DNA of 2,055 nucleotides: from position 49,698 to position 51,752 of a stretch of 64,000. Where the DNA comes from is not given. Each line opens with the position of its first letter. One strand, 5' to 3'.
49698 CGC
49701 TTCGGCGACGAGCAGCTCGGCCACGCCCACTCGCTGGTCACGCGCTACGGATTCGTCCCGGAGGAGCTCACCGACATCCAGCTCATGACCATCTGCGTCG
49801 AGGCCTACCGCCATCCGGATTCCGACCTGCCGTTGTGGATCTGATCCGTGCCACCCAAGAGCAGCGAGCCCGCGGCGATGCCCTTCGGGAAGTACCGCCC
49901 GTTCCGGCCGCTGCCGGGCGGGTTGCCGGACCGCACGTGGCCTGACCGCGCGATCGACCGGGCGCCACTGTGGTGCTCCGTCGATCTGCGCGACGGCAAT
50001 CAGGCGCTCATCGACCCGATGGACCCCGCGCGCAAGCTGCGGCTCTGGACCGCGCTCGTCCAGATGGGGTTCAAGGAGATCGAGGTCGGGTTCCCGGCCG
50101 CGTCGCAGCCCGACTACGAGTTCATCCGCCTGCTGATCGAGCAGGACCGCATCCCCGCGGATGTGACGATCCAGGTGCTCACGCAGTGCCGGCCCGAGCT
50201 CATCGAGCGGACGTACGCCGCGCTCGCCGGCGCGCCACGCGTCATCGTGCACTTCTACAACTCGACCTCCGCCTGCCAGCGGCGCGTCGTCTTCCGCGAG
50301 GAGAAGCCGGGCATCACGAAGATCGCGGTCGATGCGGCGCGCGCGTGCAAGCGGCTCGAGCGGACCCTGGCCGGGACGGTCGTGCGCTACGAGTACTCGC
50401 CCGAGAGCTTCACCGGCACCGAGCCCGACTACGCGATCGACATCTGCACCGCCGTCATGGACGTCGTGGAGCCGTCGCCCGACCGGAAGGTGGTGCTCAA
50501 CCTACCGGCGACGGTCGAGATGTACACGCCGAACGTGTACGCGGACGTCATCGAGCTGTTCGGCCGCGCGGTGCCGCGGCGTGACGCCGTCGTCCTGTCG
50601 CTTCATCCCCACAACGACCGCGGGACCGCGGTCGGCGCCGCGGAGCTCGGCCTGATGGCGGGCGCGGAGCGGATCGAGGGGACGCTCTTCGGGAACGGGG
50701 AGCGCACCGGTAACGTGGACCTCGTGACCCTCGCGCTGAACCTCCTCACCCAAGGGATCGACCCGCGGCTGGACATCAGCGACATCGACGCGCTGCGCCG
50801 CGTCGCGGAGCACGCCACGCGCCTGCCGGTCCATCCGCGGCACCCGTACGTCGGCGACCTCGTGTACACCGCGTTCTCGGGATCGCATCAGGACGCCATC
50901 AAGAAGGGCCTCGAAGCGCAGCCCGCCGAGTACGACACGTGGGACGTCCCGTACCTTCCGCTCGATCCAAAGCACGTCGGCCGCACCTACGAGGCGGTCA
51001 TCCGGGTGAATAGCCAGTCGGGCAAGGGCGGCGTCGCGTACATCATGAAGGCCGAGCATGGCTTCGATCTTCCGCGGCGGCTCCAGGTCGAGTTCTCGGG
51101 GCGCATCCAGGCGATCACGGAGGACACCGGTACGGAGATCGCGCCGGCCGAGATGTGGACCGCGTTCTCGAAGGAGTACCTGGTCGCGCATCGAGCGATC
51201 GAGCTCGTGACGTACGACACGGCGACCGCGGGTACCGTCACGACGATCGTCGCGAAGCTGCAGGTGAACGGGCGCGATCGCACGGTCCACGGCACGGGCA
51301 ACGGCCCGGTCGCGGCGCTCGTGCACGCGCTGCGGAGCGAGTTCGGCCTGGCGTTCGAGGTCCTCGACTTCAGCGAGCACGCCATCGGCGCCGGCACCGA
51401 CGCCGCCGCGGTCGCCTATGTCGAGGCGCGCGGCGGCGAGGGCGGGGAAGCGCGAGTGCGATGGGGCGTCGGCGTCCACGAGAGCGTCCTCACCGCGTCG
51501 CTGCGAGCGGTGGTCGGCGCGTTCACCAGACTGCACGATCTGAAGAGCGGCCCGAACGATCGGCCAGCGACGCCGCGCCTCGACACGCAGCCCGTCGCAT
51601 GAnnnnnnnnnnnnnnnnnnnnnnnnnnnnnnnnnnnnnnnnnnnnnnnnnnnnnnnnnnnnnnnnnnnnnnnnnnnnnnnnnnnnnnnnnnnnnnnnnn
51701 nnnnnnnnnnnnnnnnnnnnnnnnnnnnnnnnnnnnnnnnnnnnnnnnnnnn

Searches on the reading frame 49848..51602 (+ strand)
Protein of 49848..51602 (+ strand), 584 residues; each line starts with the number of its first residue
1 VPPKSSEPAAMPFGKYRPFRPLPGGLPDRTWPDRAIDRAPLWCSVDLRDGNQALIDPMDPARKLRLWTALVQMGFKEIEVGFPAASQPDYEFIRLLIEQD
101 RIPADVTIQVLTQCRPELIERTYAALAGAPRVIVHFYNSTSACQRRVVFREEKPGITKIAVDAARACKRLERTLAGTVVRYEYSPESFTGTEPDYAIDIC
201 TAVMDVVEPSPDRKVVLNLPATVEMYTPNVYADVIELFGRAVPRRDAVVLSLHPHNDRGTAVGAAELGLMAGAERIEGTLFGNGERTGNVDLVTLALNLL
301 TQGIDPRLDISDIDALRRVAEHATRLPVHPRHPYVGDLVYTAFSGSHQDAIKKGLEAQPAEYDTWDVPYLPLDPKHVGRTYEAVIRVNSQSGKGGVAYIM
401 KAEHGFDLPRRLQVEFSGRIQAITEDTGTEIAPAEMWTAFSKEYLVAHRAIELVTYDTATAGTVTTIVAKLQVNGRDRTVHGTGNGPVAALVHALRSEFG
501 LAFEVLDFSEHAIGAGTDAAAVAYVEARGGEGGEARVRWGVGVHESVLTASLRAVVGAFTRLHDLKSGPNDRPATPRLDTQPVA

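Call 15: search_protein_families(library=pfam, proteins=[window:49848-51602:+])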
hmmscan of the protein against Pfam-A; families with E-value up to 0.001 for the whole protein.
window:49848-51602:+ (584 aa): 3 families
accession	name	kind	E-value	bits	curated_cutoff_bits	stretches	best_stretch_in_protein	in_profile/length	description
PF00682.25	HMGL-like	-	3e-68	230.5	29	1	41-318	3-258/260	HMGL-like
PF22615.1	IPMS_D2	-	9.2e-35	119.2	27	1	337-401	1-66/66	Alpha-isopropylmalate synthase, post-catalytic domain-like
PF08502.15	LeuA_dimer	-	1.6e-26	93.2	24.9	1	430-562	1-130/131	LeuA allosteric (dimerisation) domain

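Call 49: search_protein_families(library=ncbifam, proteins=[window:49848-51602:+], max_evalue=1e-10)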
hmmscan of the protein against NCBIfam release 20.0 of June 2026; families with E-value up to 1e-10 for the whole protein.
window:49848-51602:+ (584 aa): 15 families
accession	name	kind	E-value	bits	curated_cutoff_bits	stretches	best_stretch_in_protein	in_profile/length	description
NF002991.1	PRK03739.1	subfamily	4.7e-251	834.3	455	1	13-561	2-550/550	2-isopropylmalate synthase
TIGR00970.1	leuA_yeast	equivalog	1.3e-235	783.2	697.4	1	12-561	1-561/564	2-isopropylmalate synthase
NF011420.0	PRK14847.1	equivalog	4.5e-134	446.5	604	1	11-335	4-328/333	2-isopropylmalate synthase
NF002086.0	PRK00915.1-3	equivalog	2e-53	181.7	532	1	47-565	14-504/516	2-isopropylmalate synthase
TIGR00973.1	leuA_bact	equivalog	2e-49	168.4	598.7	1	46-558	8-492/494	2-isopropylmalate synthase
NF042434.1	IPMS_Lepto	equivalog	2.6e-48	164.9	500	1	39-403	5-350/374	2-isopropylmalate synthase LeuA2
NF002087.0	PRK00915.1-4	equivalog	2.9e-47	161.4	729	1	46-565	13-505/516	2-isopropylmalate synthase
NF002088.0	PRK00915.1-5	equivalog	1.9e-43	148.7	697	1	46-566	10-502/514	2-isopropylmalate synthase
NF002085.0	PRK00915.1-2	subfamily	1.5e-40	139.4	517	1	47-563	21-500/504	2-isopropylmalate synthase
NF002084.0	PRK00915.1-1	equivalog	3.8e-40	137.9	748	1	46-561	11-498/523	2-isopropylmalate synthase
TIGR02090.1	LEU1_arch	subfamily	3.4e-32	112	484.75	1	46-432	7-355/363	isopropylmalate/citramalate/homocitrate synthases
TIGR02146.1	LysS_fung_arch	equivalog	2.7e-27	95.9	413.55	1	47-381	6-306/344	homocitrate synthase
NF041069.1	IPMS_Sufob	equivalog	2.8e-27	96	600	1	46-433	7-358/371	isopropylmalate synthase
TIGR02660.1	nifV_homocitr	equivalog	8.8e-26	91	462.9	1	46-426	8-351/365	homocitrate synthase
TIGR00977.1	citramal_synth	equivalog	1.4e-22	79.7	450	1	246-559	197-513/526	citramalate synthase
